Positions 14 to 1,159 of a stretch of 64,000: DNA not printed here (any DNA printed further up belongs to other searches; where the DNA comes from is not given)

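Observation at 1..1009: Lrp/AsnC regulator fused to a phospho-receiver domain, followed by a second stand-alone receiver gene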

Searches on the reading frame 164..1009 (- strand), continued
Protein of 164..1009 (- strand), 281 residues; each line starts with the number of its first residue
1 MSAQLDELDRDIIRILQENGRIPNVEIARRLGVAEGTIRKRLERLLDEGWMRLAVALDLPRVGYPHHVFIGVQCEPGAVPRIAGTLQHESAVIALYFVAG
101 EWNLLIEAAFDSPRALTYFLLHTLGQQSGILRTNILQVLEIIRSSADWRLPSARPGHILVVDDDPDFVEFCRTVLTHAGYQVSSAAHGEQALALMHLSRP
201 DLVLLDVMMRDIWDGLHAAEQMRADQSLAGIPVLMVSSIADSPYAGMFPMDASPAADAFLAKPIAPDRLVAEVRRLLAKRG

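Call 11: find_encoding_contigs(protein=P0011, flank=10000, max_places=2)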
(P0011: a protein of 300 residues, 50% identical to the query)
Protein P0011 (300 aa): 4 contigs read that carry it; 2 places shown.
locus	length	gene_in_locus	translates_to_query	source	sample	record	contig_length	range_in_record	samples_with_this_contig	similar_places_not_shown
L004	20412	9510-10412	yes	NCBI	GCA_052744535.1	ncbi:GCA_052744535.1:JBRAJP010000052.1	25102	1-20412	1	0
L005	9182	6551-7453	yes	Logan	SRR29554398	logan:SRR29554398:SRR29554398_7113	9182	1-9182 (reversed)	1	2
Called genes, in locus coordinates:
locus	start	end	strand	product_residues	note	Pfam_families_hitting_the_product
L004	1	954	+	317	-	PF00288:GHMP_kinases_N, PF08544:GHMP_kinases_C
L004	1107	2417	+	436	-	PF20695:UbiD_N (weak), PF01977:UbiD, PF20696:UbiD_C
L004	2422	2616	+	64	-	-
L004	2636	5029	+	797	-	PF01564:Spermine_synth (weak)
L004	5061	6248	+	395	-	-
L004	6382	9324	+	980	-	PF01590:GAF, PF13185:GAF_2, PF13492:GAF_3, PF00989:PAS, PF08448:PAS_4, PF13426:PAS_9, PF00989:PAS, PF08448:PAS_4, +7 more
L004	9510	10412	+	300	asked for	PF13404:HTH_AsnC-type, PF13412:HTH_24, PF01037:AsnC_trans_reg, PF00072:Response_reg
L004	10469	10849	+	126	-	PF00072:Response_reg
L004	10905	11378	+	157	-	PF01842:ACT, PF22468:ACT_9 (weak), PF13840:ACT_7, PF22468:ACT_9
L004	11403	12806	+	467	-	PF25323:6TM_PilS, PF00512:HisKA, PF02518:HATPase_c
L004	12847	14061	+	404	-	PF07730:HisKA_3, PF02518:HATPase_c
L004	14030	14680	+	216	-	PF00072:Response_reg, PF13936:HTH_38 (faint), PF00196:GerE, PF08281:Sigma70_r4_2, PF13384:HTH_23 (weak)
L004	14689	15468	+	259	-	PF02274:ADI (faint), PF19420:DDAH_eukar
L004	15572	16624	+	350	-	PF03576:Peptidase_S58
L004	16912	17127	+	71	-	PF00462:Glutaredoxin (weak)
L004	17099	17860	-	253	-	PF13641:Glyco_tranf_2_3, PF00535:Glycos_transf_2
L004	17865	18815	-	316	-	PF00535:Glycos_transf_2, PF13641:Glyco_tranf_2_3, PF13632:Glyco_trans_2_3 (weak)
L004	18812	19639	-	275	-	PF01370:Epimerase, PF04321:RmlD_sub_bind, PF01073:3Beta_HSD, PF02719:Polysacc_synt_2, PF07993:NAD_binding_4 (weak), PF16363:GDP_Man_Dehyd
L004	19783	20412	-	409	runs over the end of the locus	PF01041:DegT_DnrJ_EryC1, PF00155:Aminotran_1_2 (weak), PF01212:Beta_elim_lyase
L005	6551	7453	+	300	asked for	PF13404:HTH_AsnC-type, PF13412:HTH_24, PF01037:AsnC_trans_reg, PF00072:Response_reg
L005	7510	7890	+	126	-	PF00072:Response_reg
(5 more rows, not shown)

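Call 14: find_related_loci(query=A1, collection=genome_contigs, flank=8000)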
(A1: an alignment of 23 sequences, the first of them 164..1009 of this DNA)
Query A1 (281 aa) in genome_contigs; peptide patterns used: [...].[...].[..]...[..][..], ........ (x = any residue, [..] = any of these).
599 stretches matched a pattern (row limit reached: there are more); 492 encode a relative of the query (tblastn E <= 1e-3); the best 80 are kept; 80 distinct loci.
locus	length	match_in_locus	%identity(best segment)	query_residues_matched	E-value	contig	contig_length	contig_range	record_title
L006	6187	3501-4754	48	1-279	1e-76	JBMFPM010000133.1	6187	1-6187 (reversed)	MAG: Anaerolineae bacterium isolate KM4338-63 NODE_6511_length_6187_cov_3.925310, whole genome shotgun sequence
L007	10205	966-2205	45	5-279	3e-70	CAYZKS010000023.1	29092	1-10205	MAG TPA_asm: uncultured Anaerolineales bacterium isolate SRP098346_co1_3 genome assembly, contig: NODE_1171_length_29092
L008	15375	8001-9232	43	1-278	5e-68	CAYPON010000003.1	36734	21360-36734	MAG TPA_asm: uncultured Anaerolineae bacterium isolate SRP231805_co1_126 genome assembly, contig: NODE_368_length_36734_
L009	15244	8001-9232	40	1-281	1e-61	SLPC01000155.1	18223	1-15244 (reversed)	MAG: Anaerolineae bacterium isolate CSSed165cm_48 CSSed16-5cm-7984, whole genome shotgun sequence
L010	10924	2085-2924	44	1-280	2e-68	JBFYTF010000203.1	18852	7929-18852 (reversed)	MAG: Anaerolineae bacterium isolate PPR_0259 PPR_0259._bin.108.fa_k121_3669798, whole genome shotgun sequence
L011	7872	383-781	56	153-277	1e-39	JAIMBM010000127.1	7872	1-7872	MAG: Anaerolineae bacterium isolate HOT.MB2.62 Contig127, whole genome shotgun sequence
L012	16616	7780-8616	49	1-279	7e-80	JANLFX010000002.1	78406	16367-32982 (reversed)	MAG: Anaerolineae bacterium isolate A05DMB24 NODE_2_length_78406_cov_9.943690, whole genome shotgun sequence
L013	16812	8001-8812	50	149-278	5e-35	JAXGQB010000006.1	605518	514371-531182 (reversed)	MAG: Anaerolineae bacterium isolate AnMBR.bin316 bin316_6, whole genome shotgun sequence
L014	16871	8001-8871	51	150-278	3e-34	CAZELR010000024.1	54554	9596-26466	MAG TPA_asm: uncultured Anaerolineales bacterium isolate binchicken_co115_154 genome assembly, contig: NODE_1074_length_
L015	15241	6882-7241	53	157-276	3e-34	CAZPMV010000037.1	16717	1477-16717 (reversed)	MAG TPA_asm: uncultured Anaerolineales bacterium isolate binchicken_co243_252 genome assembly, contig: NODE_2732_length_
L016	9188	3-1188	55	149-279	5e-34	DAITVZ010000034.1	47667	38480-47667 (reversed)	MAG TPA_asm: Chloroflexota bacterium isolate CTOTU19863 NODE_762_length_47667_cov_7.601739, whole genome shotgun sequenc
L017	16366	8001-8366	53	158-278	8e-33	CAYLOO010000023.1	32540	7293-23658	MAG TPA_asm: uncultured Anaerolineaceae bacterium isolate binchicken_co116_297 genome assembly, contig: NODE_1149_length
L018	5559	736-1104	49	157-279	3e-32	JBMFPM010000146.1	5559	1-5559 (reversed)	MAG: Anaerolineae bacterium isolate KM4338-63 NODE_7327_length_5559_cov_3.726381, whole genome shotgun sequence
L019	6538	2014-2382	50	156-278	1e-31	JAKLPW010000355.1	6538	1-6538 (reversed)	MAG: Anaerolineae bacterium isolate bin N2.130 k141_378897, whole genome shotgun sequence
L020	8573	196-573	44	156-281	2e-28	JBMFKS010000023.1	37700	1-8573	MAG: Anaerolineae bacterium isolate KM4336-29 NODE_23_length_37700_cov_6.178295, whole genome shotgun sequence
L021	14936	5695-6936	46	3-279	2e-75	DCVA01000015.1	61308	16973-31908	MAG TPA_asm: Anaerolineales bacterium UBA2200 UBA2200_contig_7069, whole genome shotgun sequence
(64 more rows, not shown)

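Call 21: find_encoding_contigs(protein=P0075, flank=8000, max_places=1)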
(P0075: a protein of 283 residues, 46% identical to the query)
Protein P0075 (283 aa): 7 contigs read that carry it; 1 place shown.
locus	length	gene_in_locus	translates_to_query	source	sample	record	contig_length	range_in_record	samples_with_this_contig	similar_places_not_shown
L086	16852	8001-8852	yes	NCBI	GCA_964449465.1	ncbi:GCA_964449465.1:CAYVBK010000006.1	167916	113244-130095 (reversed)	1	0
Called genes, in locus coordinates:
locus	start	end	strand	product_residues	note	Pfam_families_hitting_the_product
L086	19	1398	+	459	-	PF01476:LysM (faint), PF01551:Peptidase_M23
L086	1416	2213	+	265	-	PF01520:Amidase_3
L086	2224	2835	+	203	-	PF01590:GAF, PF13185:GAF_2, PF13492:GAF_3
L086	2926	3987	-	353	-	PF16697:Yop-YscD_cpl (weak), PF00498:FHA, PF16697:Yop-YscD_cpl (weak), PF00498:FHA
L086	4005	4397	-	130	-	PF01042:Ribonuc_L-PSP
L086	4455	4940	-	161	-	PF00300:His_Phos_1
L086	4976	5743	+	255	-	PF00459:Inositol_P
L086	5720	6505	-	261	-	-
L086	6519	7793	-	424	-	PF01408:GFO_IDH_MocA, PF22725:GFO_IDH_MocA_C3 (faint), PF02894:GFO_IDH_MocA_C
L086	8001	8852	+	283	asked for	PF13404:HTH_AsnC-type, PF13412:HTH_24, PF09339:HTH_IclR (faint), PF01037:AsnC_trans_reg, PF00072:Response_reg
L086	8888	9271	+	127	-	PF00072:Response_reg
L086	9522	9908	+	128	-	PF00072:Response_reg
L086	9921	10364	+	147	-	PF01257:2Fe-2S_thioredx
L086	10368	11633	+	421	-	PF01512:Complex1_51K, PF22461:SLBB_2, PF10531:SLBB, PF10589:NADH_4Fe-4S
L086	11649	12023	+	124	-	PF00072:Response_reg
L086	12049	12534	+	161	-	PF01842:ACT (weak), PF22468:ACT_9 (weak), PF13840:ACT_7, PF22468:ACT_9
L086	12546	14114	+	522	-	PF25323:6TM_PilS, PF00512:HisKA, PF02518:HATPase_c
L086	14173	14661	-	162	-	PF02915:Rubrerythrin, PF13668:Ferritin_2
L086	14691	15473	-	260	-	PF04454:Linocin_M18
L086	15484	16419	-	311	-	PF00210:Ferritin (faint), PF02915:Rubrerythrin (faint), PF12902:Ferritin-like (faint)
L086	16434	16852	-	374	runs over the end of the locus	PF13439:Glyco_transf_4, PF13477:Glyco_trans_4_2, PF13579:Glyco_trans_4_4, PF20706:GT4-conflict, PF00534:Glycos_transf_1, PF13692:Glyco_trans_1_4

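Call 22: find_encoding_contigs(protein=P0092, flank=8000, max_places=1)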
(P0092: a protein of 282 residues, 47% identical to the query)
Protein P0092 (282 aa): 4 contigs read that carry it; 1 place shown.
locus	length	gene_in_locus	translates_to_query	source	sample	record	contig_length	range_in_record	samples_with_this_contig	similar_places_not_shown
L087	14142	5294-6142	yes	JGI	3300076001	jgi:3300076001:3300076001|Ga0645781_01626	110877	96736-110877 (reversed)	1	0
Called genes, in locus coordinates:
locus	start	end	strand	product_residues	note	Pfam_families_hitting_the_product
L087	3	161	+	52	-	?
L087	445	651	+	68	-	-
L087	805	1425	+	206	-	-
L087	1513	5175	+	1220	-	PF00041:fn3 (weak), PF02638:GHL10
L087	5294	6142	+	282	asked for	PF08279:HTH_11 (weak), PF13404:HTH_AsnC-type, PF13412:HTH_24, PF01037:AsnC_trans_reg, PF22482:AsnC_trans_reg_3 (weak), PF00072:Response_reg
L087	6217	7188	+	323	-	-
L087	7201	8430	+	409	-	PF00037:Fer4 (faint), PF12797:Fer4_2 (faint), PF13183:Fer4_8, PF13237:Fer4_10 (faint), PF13534:Fer4_17, PF02754:CCG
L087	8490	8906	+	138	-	PF01597:GCV_H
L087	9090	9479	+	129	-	PF01226:Form_Nir_trans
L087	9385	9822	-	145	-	-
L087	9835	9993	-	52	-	-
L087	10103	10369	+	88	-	PF00072:Response_reg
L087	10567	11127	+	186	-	PF12838:Fer4_7 (faint), PF13183:Fer4_8, PF13187:Fer4_9, PF13534:Fer4_17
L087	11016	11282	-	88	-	-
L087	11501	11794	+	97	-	-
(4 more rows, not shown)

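Call 23: find_encoding_contigs(protein=P0093, flank=8000, max_places=1)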
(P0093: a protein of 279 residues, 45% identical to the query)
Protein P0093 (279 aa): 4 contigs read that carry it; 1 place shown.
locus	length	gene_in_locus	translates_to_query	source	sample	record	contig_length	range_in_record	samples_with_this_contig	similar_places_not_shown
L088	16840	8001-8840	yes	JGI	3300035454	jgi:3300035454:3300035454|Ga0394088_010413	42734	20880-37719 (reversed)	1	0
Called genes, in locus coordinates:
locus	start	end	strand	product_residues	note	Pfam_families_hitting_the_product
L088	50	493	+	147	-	PF00072:Response_reg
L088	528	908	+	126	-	PF00072:Response_reg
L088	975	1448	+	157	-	PF01842:ACT, PF22468:ACT_9, PF13840:ACT_7, PF22468:ACT_9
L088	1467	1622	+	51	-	-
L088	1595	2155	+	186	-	PF04879:Molybdop_Fe4S4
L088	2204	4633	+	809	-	PF00384:Molybdopterin, PF01568:Molydop_binding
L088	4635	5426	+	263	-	PF00037:Fer4 (faint), PF12797:Fer4_2 (faint), PF12837:Fer4_6 (faint), PF12838:Fer4_7, PF13247:Fer4_11, PF25160:LdpA_Fe-S-bd (weak), PF13237:Fer4_10, PF13187:Fer4_9 (weak)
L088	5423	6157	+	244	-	PF01292:Ni_hydr_CYTB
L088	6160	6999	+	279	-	PF24859:FdhE_central, PF24860:FdhE_C (weak)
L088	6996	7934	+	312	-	PF01040:UbiA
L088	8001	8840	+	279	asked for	PF13404:HTH_AsnC-type, PF13412:HTH_24, PF01037:AsnC_trans_reg, PF00072:Response_reg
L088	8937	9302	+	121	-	PF00072:Response_reg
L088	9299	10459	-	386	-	PF00072:Response_reg, PF00512:HisKA, PF02518:HATPase_c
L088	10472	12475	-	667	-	PF17201:Cache_3-Cache_2, PF17202:sCache_3_3, PF17203:sCache_3_2 (weak), PF00672:HAMP, PF00512:HisKA, PF02518:HATPase_c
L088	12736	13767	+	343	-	PF00365:PFK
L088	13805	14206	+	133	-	PF01597:GCV_H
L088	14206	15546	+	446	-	PF02347:GDC-P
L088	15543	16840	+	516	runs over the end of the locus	PF02347:GDC-P (weak), PF21478:GcvP2_C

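Call 38: search_solved_structures(query=window:164-1009:-, max_evalue=0.00001, show_alignments=2)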
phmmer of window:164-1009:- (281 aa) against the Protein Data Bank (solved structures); distinct sequences matched with E-value up to 0.00001: 123 (the best 60 are shown).
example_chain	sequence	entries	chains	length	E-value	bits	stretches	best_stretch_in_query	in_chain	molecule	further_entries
7fby_A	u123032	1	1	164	2.5e-18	69.5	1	3-135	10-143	Transcriptional regulatory protein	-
9w4v_A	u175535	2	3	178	3.4e-18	69.1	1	3-135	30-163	Uncharacterized HTH-type transcriptional regulator PH0140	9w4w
2cyy_A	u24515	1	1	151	2.8e-15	59.5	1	3-143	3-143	Putative HTH-type transcriptional regulator PH1519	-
1ri7_A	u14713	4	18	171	4.2e-15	58.9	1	3-143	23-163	Putative transcriptional regulator | Putative HTH-type transcriptional regulator PH1519 | Uncharacterized HTH-type transcriptional regulator PH1519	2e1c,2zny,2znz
3t6k_A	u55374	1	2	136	7e-15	58.2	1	154-279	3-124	Response regulator receiver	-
3gt7_A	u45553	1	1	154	1e-14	57.6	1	152-278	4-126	Sensor protein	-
3nhz_A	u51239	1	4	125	4.4e-14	55.6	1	157-278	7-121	Two component system transcriptional regulator mtrA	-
2gwr_A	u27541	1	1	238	1e-13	54.4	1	157-278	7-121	DNA-binding response regulator mtrA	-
3c3m_A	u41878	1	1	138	1.7e-13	53.7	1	158-280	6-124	Response regulator receiver protein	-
1mvo_A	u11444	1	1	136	1.7e-13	53.7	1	157-278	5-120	PhoP response regulator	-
2p5v_A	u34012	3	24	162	4.3e-13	52.3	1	4-143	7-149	Transcriptional regulator, LRP/AsnC family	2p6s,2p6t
1nxo_A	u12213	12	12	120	5.2e-13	52.1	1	158-278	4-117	DNA-binding response regulator | Response regulator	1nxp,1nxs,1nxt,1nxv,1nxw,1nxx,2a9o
6eb7_A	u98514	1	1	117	7.6e-13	51.5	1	158-278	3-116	DNA-binding response regulator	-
9g85_A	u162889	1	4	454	8.1e-13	51.4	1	157-276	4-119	Response regulator PleD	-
9g86_A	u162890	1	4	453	8.4e-13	51.4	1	157-276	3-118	Response regulator PleD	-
2cg4_A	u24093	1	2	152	7.8e-09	38.4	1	5-140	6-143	REGULATORY PROTEIN ASNC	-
2gqq_A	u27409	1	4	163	2e-08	37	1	4-145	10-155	Leucine-responsive regulatory protein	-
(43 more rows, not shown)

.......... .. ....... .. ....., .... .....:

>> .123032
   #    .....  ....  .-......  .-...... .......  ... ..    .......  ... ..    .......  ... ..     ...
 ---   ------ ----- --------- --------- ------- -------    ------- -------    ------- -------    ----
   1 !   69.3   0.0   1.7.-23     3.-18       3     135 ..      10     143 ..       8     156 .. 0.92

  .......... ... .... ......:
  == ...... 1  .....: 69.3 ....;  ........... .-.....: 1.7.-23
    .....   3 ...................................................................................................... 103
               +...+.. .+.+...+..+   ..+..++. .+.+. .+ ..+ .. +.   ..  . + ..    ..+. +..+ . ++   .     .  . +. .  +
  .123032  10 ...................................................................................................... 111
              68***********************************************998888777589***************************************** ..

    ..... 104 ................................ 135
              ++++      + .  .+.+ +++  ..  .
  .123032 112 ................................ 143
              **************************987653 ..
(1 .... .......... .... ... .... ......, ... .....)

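Call 45: predict_structure(alignment_id=A2)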
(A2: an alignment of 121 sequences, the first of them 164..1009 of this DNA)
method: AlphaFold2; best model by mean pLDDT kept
length: 281 residues; sequences in the alignment: 121
mean_pLDDT: 88.4   pTM: 0.57
mean pLDDT of the five models: 88.4, 88.2, 88.0, 87.3, 86.6
residues with pLDDT >= 90: 181; 70-90: 74; 50-70: 21; < 50: 5
segments of 3 or more residues with pLDDT < 50: none
pLDDT, mean of each block of 10 residues (from residue 1): 78 91 92 94 94 91 97 95 94 95 97 97 94 96 87 79 94 92 93 88 89 84 87 83 51 73 90 84 44
secondary structure, 60 per line:
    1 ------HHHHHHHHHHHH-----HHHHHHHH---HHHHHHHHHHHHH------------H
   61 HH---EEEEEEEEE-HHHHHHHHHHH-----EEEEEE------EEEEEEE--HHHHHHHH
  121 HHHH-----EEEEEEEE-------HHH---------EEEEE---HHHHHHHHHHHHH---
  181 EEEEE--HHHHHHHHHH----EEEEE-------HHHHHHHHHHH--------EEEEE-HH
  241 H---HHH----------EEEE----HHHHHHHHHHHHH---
elements in order: H7-18 H24-31 H35-47 E66-74 H76-86 E92-97 E104-110 H113-124 E130-137 E157-161 H165-177 E181-185 H188-197 E202-206 H214-224 E233-237 E258-261 H266-278

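Call 47: search_protein_representatives(alignment_id=A2)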
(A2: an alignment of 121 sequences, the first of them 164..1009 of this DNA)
Query: 121 sequences, 280 profile positions. Proteins with E-value up to 0.001 (for the whole library): 966660; up to 1e-10: 206907; up to 1e-30: 4036. The best 150 are listed.
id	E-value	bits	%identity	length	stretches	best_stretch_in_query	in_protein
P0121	2.2e-121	420.5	-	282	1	2-278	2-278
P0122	8.7e-121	418.6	-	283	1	1-279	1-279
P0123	2.8e-90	318.5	-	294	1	1-278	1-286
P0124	3.2e-86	305.2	-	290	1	3-279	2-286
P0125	7.0e-86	304.1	-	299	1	4-279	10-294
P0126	3.8e-82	291.8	-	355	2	3-155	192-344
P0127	1.8e-81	289.6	-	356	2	5-154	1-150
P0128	6.1e-74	264.9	-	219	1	62-278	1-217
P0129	5.2e-72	258.6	-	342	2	4-154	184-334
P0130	2.6e-71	256.3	-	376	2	5-162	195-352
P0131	3.0e-71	256.1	-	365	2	3-150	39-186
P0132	3.4e-71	255.9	-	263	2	151-277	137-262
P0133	1.7e-70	253.6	-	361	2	5-149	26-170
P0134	2.2e-69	250.0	-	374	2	4-149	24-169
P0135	8.4e-68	244.8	-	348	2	4-156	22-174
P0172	8.8e-61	221.7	-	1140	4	143-277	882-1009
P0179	3.1e-60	220.0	-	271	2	154-278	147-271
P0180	3.2e-60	219.9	-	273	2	154-278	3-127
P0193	8.1e-59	215.3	-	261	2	153-277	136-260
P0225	3.9e-56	206.5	-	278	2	153-278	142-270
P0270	2.0e-53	197.6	-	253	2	153-275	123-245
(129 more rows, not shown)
